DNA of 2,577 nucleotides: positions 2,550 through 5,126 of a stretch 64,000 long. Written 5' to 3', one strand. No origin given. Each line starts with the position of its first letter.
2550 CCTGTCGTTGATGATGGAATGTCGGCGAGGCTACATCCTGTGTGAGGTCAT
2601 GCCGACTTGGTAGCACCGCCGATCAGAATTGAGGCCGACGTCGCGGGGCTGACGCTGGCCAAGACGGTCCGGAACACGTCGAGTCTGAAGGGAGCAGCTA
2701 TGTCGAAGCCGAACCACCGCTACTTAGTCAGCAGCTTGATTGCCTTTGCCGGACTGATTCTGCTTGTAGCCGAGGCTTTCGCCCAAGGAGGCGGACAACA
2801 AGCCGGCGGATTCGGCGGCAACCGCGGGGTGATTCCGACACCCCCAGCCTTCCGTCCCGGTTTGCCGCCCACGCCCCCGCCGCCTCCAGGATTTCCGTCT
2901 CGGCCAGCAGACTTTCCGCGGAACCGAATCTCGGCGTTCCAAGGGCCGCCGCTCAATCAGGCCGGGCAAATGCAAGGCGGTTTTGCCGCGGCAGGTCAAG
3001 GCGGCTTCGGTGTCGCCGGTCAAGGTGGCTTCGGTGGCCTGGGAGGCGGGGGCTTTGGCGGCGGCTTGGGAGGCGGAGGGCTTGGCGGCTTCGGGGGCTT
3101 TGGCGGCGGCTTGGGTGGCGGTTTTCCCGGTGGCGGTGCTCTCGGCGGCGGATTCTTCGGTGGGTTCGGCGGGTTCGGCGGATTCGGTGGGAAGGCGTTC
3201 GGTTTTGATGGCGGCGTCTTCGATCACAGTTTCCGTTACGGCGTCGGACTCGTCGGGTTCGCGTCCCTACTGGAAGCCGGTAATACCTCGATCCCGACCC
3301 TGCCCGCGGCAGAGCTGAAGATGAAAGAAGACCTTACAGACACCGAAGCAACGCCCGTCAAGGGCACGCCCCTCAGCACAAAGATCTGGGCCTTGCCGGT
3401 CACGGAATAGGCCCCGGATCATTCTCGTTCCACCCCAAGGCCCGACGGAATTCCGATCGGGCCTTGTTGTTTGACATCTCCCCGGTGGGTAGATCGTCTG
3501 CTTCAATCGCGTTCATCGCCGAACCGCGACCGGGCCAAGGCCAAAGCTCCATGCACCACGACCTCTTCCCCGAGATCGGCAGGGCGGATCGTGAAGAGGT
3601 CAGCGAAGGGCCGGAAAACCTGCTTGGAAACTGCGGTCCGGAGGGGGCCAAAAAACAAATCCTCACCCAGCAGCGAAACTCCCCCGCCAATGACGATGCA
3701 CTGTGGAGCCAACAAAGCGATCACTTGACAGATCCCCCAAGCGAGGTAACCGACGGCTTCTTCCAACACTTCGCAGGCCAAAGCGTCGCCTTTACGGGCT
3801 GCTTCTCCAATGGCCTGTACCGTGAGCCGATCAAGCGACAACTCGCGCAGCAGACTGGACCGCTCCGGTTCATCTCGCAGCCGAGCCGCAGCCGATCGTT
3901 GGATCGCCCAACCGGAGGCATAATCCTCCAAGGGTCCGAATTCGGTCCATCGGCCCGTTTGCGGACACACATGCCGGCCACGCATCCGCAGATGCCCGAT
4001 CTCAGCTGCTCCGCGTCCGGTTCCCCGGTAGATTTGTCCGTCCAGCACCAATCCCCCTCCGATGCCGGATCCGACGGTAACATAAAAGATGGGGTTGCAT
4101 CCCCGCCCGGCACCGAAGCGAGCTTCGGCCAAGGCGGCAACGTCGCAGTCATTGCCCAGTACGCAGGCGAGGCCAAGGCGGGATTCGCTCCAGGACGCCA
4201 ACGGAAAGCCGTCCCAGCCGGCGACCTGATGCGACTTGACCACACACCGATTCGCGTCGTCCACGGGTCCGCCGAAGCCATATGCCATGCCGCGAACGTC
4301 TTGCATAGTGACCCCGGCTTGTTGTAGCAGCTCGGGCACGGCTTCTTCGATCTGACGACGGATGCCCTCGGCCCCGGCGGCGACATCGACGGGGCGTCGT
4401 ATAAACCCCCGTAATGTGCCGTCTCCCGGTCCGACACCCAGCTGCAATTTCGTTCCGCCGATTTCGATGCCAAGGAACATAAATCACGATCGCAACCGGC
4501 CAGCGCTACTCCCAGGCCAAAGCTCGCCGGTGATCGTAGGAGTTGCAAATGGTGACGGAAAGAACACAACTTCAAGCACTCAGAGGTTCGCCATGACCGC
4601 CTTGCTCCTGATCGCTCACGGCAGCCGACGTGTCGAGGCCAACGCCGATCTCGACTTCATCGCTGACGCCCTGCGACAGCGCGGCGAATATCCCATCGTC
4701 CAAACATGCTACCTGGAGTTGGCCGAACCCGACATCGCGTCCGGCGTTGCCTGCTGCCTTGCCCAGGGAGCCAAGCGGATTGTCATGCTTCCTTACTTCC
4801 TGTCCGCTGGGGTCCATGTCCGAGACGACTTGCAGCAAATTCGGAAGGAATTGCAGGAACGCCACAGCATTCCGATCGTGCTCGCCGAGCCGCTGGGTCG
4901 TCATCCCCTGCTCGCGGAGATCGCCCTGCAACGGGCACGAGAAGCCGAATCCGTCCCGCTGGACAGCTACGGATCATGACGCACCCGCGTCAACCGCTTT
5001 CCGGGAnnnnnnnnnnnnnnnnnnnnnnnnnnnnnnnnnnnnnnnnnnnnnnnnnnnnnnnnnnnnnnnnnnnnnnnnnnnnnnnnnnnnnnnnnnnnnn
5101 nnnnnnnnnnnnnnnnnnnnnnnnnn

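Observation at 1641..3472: Tandem paralogous secreted GGFG-repeat proteins with a conserved proline-rich motif and duplicated promoters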

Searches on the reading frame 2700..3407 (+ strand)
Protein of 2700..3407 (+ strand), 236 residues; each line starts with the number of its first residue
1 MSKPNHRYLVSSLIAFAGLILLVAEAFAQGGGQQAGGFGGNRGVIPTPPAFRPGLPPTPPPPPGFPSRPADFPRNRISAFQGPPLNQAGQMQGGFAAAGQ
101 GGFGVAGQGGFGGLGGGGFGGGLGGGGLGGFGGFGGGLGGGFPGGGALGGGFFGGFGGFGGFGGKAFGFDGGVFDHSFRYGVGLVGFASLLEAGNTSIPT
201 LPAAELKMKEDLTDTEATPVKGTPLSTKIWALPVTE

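Call 4: search_protein_families(library=pfam, proteins=[window:2700-3407:+], max_evalue=1)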
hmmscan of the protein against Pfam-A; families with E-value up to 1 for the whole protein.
window:2700-3407:+ (236 aa): 0 families

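Call 5: search_protein_families(library=ncbifam, proteins=[window:2700-3407:+], max_evalue=1)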
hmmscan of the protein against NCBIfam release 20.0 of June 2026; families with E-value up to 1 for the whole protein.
window:2700-3407:+ (236 aa): 0 families

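Call 8: find_homologous_proteins(query=window:2700-3407:+, max_evalue=0.001)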
Query window:2700-3407:+ (236 aa): 9 proteins with E <= 0.001 among 8000 candidates.
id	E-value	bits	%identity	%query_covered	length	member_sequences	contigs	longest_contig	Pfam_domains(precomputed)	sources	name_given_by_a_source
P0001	1.3e-43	167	92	11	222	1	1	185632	-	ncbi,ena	-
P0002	2.3e-37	147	78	19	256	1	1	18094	-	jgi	-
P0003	2.6e-32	130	72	16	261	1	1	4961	-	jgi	jgi:hypothetical protein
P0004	4.4e-30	123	76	15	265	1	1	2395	-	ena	-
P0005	6.8e-30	122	78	8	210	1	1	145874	-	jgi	jgi:hypothetical protein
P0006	6.4e-28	116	47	47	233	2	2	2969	-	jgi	jgi:hypothetical protein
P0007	2.4e-21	94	56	27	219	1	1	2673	-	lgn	-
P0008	6.9e-5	40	-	-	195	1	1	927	-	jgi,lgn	jgi:hypothetical protein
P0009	1.8e-4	39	-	-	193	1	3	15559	-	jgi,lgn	jgi:hypothetical protein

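Call 10: find_encoding_contigs(protein=P0001, flank=10000, max_places=4)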
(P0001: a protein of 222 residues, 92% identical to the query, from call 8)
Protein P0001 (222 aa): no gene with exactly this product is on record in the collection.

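Call 11: find_encoding_contigs(protein=P0005, flank=10000, max_places=4)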
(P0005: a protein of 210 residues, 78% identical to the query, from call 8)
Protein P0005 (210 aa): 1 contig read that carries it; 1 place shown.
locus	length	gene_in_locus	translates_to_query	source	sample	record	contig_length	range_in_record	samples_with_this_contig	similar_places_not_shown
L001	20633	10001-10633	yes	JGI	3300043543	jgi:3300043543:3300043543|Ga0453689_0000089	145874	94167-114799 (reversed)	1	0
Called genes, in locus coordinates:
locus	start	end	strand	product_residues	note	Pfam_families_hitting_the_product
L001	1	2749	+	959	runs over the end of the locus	PF01565:FAD_binding_4, PF02913:FAD-oxidase_C, PF13183:Fer4_8, PF13534:Fer4_17, PF02754:CCG (faint)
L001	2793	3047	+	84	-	PF02597:ThiS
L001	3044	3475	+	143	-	PF02391:MoaE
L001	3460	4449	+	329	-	PF04055:Radical_SAM, PF06463:Mob_synth_C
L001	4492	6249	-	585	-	PF00005:ABC_tran, PF13304:AAA_21 (faint)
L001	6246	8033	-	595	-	PF00664:ABC_membrane (weak), PF00005:ABC_tran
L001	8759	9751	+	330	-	PF08240:ADH_N, PF00107:ADH_zinc_N, PF13602:ADH_zinc_N_2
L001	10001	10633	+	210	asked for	-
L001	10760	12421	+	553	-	PF01425:Amidase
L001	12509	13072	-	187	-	PF01923:Cob_adeno_trans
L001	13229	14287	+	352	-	PF07963:N_methyl, PF07596:SBP_bac_10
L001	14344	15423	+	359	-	PF00756:Esterase (faint), PF01738:DLH, PF00561:Abhydrolase_1 (faint), PF12146:Hydrolase_4 (faint), PF12697:Abhydrolase_6 (weak), PF02230:Abhydrolase_2 (weak), PF00326:Peptidase_S9 (weak)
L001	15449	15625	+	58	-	-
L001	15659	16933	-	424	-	PF06689:zf-C4_ClpX, PF07724:AAA_2, PF13401:AAA_22 (faint), PF00004:AAA, PF10431:ClpB_D2-small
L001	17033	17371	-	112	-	-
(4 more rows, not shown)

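Call 12: find_encoding_contigs(protein=P0002, flank=10000, max_places=4)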
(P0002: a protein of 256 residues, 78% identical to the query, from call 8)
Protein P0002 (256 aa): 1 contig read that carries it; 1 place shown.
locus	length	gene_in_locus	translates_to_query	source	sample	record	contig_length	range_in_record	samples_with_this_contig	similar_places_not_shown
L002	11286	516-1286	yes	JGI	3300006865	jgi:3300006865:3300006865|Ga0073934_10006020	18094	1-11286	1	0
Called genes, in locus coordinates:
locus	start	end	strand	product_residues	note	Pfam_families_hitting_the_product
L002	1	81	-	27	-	?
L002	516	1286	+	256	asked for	-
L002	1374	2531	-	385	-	PF01541:GIY-YIG (weak), PF27096:UvrC_M, PF02151:UVR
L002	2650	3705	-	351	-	-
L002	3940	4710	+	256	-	PF01988:VIT1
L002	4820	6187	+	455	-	PF03825:Nuc_H_symport, PF12832:MFS_1_like, PF07690:MFS_1, PF03825:Nuc_H_symport, PF07690:MFS_1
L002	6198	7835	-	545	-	PF00069:Pkinase, PF01636:APH (faint), PF07714:PK_Tyr_Ser-Thr, PF03109:ABC1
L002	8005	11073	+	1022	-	PF23500:DUF7133, PF01436:NHL (faint), PF02985:HEAT (faint), PF13646:HEAT_2, PF00034:Cytochrom_C (weak)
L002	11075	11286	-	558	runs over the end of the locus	PF07992:Pyr_redox_2, PF13450:NAD_binding_8 (faint), PF00070:Pyr_redox, PF02852:Pyr_redox_dim, PF00581:Rhodanese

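Call 13: find_encoding_contigs(protein=P0009, flank=10000, max_places=4)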
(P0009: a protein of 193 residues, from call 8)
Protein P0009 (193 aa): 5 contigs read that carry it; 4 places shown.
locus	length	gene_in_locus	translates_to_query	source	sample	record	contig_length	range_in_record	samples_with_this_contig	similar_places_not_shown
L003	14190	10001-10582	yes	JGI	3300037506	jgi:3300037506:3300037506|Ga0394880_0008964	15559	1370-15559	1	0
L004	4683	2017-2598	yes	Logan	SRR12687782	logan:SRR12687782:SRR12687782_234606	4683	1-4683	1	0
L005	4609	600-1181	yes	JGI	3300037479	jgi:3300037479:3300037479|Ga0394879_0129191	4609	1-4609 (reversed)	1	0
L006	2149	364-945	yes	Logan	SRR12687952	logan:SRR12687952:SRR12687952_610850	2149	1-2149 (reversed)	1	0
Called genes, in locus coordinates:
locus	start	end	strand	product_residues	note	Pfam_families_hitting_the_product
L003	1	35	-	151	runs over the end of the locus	PF01797:Y1_Tnp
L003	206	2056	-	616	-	PF01839:FG-GAP (faint), PF13517:FG-GAP_3, PF07593:UnbV_ASPIC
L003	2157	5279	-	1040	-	PF14559:TPR_19 (faint), PF13181:TPR_8 (faint), PF13414:TPR_11 (faint), PF21033:RMD1-3 (faint)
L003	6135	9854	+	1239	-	PF01839:FG-GAP (faint), PF13517:FG-GAP_3, PF07593:UnbV_ASPIC (weak)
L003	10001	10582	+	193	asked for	-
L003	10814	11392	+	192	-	-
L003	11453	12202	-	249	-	PF00005:ABC_tran, PF13304:AAA_21 (faint)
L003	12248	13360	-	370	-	PF04055:Radical_SAM, PF19288:CofH_C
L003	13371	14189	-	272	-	PF02621:VitK2_biosynth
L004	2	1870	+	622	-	?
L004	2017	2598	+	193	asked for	-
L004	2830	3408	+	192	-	-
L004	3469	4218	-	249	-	PF00005:ABC_tran, PF13304:AAA_21 (faint)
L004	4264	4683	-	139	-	?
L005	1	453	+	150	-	?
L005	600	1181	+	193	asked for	-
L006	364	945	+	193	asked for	-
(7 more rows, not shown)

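Call 14: find_encoding_contigs(protein=P0003, flank=10000, max_places=4)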
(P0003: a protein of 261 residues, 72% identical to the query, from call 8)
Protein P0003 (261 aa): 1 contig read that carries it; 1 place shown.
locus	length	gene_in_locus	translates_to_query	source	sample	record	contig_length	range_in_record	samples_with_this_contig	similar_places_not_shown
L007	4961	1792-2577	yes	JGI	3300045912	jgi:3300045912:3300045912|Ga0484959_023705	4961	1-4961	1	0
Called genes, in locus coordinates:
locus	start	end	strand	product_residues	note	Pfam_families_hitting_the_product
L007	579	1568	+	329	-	PF08240:ADH_N, PF00107:ADH_zinc_N, PF13602:ADH_zinc_N_2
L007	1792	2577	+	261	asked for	-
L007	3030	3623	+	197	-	-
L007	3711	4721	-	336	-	PF27096:UvrC_M, PF02151:UVR (weak)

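Call 47: find_encoding_contigs(protein=P0064, flank=5000, max_places=6)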
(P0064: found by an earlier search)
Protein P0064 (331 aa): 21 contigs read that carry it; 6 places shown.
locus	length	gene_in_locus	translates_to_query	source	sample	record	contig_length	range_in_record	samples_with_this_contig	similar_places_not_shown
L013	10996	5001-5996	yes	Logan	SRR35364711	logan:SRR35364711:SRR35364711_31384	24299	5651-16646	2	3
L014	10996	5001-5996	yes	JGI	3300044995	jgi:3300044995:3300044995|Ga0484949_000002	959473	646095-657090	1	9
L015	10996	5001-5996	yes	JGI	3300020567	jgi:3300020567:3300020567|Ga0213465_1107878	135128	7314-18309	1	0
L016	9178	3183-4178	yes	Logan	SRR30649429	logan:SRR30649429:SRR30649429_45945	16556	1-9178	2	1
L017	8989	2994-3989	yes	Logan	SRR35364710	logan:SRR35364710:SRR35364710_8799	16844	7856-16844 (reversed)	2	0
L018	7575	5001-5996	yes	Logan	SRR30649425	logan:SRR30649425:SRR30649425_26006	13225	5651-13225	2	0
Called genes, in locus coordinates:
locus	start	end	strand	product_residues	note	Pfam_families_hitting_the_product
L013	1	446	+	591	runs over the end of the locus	PF00361:Proton_antipo_M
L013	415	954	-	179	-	PF00293:NUDIX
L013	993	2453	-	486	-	PF07394:DUF1501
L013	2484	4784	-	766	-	PF13442:Cytochrome_CBB3 (faint), PF07635:PSCyt1, PF07583:PSCyt2, PF07587:PSD1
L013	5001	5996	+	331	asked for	PF08240:ADH_N, PF00107:ADH_zinc_N, PF13602:ADH_zinc_N_2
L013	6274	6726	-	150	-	-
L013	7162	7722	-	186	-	-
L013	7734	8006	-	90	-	-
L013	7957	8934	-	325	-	PF00480:ROK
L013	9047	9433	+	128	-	PF01903:CbiX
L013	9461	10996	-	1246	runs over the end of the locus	-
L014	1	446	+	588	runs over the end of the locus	PF00361:Proton_antipo_M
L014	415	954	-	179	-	PF00293:NUDIX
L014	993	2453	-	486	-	PF07394:DUF1501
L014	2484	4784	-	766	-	PF13442:Cytochrome_CBB3 (faint), PF07635:PSCyt1, PF07583:PSCyt2, PF07587:PSD1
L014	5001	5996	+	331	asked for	PF08240:ADH_N, PF00107:ADH_zinc_N, PF13602:ADH_zinc_N_2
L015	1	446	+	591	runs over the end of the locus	PF00361:Proton_antipo_M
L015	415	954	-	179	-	PF00293:NUDIX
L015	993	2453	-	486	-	PF07394:DUF1501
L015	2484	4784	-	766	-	PF13442:Cytochrome_CBB3 (faint), PF07635:PSCyt1, PF07583:PSCyt2, PF07587:PSD1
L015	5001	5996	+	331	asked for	PF08240:ADH_N, PF00107:ADH_zinc_N, PF13602:ADH_zinc_N_2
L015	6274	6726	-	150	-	-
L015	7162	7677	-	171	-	-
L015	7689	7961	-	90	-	-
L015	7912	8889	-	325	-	PF00480:ROK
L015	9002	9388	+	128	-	PF01903:CbiX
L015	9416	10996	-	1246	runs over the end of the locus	-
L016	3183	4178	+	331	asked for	PF08240:ADH_N, PF00107:ADH_zinc_N, PF13602:ADH_zinc_N_2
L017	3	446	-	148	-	?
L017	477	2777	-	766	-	PF13442:Cytochrome_CBB3 (faint), PF07635:PSCyt1, PF07583:PSCyt2, PF07587:PSD1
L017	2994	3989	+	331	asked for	PF08240:ADH_N, PF00107:ADH_zinc_N, PF13602:ADH_zinc_N_2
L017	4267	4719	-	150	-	-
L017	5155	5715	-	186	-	-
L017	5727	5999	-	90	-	-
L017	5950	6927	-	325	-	PF00480:ROK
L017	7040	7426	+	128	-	PF01903:CbiX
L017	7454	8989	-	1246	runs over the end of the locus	-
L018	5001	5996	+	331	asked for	PF08240:ADH_N, PF00107:ADH_zinc_N, PF13602:ADH_zinc_N_2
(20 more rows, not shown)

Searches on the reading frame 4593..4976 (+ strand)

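Call 74: search_protein_families(library=pfam, proteins=[window:4593-4976:+], max_evalue=0.001)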
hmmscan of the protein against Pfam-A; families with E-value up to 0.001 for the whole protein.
window:4593-4976:+ (128 aa): 2 families
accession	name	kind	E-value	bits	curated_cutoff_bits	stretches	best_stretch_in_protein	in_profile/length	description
PF01903.22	CbiX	-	4.5e-30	104.5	22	1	9-111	1-104/106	CbiX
PF06180.16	CbiK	-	0.00019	21.3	26.2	1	3-83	143-225/262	Cobalt chelatase (CbiK)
